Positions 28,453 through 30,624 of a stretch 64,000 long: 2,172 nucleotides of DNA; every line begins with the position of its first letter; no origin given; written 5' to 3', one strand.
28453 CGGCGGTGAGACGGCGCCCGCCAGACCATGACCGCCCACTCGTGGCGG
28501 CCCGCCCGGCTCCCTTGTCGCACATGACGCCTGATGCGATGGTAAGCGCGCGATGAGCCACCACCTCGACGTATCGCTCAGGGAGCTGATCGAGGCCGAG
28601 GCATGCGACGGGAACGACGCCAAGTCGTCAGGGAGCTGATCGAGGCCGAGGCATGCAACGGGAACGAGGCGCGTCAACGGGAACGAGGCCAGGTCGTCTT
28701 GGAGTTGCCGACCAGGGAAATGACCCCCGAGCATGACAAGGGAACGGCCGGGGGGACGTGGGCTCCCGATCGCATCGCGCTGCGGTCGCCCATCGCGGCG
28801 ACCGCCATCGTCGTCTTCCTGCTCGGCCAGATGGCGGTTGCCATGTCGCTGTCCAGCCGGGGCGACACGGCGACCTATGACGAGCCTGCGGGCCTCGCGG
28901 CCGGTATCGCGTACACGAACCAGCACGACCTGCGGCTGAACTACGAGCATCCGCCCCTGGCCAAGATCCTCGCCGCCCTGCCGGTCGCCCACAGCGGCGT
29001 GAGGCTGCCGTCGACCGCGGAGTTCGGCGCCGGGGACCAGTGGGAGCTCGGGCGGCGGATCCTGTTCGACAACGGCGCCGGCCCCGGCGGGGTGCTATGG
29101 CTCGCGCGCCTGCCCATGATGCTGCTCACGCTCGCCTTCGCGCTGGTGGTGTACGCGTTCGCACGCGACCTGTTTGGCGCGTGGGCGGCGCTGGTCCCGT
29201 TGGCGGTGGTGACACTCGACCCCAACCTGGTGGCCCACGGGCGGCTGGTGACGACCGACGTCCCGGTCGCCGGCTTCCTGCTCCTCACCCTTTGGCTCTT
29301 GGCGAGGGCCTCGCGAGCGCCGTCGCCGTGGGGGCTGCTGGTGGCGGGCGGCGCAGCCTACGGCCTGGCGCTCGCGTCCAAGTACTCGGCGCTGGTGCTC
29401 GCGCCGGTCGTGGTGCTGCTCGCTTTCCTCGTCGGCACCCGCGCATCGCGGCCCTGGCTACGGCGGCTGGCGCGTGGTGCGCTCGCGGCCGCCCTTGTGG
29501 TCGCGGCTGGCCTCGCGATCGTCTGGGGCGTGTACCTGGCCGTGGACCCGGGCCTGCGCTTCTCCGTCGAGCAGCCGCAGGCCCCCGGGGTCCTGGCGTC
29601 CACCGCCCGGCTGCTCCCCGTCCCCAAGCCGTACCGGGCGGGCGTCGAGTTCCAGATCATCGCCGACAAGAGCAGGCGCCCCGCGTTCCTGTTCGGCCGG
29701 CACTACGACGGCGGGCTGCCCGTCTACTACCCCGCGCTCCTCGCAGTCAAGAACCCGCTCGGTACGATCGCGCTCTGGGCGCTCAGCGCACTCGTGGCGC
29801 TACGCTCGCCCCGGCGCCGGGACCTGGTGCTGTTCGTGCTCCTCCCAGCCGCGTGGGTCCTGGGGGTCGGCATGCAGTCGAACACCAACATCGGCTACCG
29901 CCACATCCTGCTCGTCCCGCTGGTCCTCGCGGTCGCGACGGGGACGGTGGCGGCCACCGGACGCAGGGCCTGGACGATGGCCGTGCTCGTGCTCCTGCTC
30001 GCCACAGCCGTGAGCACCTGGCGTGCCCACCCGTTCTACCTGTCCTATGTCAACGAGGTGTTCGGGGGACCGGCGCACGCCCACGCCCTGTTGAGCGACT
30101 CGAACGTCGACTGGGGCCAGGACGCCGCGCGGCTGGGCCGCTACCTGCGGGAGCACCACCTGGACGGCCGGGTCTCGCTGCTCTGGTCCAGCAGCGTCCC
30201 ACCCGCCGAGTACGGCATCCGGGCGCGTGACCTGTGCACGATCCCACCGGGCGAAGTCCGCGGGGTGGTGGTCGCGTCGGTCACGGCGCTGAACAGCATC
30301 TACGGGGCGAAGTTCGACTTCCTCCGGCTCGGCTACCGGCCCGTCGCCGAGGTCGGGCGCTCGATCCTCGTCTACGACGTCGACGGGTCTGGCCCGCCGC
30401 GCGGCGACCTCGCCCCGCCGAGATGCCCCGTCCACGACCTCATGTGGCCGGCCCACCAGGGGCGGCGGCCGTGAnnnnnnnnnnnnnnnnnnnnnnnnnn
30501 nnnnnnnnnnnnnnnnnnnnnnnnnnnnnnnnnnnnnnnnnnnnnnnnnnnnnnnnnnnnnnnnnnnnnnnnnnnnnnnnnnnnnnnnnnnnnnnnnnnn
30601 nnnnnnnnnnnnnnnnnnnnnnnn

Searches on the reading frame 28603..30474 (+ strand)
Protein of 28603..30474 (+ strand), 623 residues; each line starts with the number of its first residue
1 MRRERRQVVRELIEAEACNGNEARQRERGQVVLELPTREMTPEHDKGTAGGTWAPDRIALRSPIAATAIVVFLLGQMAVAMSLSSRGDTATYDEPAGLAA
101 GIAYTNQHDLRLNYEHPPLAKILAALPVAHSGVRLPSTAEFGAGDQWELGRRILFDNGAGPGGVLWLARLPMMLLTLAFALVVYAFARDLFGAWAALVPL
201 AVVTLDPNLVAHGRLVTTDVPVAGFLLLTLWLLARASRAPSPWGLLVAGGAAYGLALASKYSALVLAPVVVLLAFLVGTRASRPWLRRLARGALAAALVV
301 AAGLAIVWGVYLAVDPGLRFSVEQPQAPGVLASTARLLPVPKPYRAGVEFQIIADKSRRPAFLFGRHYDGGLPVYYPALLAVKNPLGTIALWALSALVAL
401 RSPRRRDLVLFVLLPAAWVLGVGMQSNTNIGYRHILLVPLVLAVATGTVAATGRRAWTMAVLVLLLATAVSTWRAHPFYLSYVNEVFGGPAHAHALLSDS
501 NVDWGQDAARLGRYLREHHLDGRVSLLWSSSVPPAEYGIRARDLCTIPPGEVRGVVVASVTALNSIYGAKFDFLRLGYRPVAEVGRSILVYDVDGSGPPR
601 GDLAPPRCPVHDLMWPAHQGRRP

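Call 4: search_protein_families(library=pfam, proteins=[window:28603-30474:+], max_evalue=0.01)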
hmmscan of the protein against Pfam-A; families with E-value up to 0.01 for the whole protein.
window:28603-30474:+ (623 aa): 2 families
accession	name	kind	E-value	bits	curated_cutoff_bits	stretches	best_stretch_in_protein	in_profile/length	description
PF13231.12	PMT_2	-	2.6e-16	60.7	26.1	1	165-302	21-155/160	Dolichyl-phosphate-mannose-protein mannosyltransferase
PF02366.24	PMT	-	3.9e-08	33.6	22.7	1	161-282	77-205/245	Dolichyl-phosphate-mannose-protein mannosyltransferase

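Call 26: search_protein_families(library=ncbifam, proteins=[window:28603-30474:+], max_evalue=0.00001)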
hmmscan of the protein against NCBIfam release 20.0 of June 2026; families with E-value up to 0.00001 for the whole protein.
window:28603-30474:+ (623 aa): 0 families

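Call 77: search_protein_families(library=padloc, proteins=[window:28603-30474:+], max_evalue=0.001)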
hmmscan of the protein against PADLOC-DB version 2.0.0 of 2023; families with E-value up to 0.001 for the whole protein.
window:28603-30474:+ (623 aa): 0 families

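Call 92: search_solved_structures(query=window:28603-30474:+, max_evalue=0.01)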
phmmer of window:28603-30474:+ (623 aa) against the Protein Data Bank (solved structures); distinct sequences matched with E-value up to 0.01: 0.
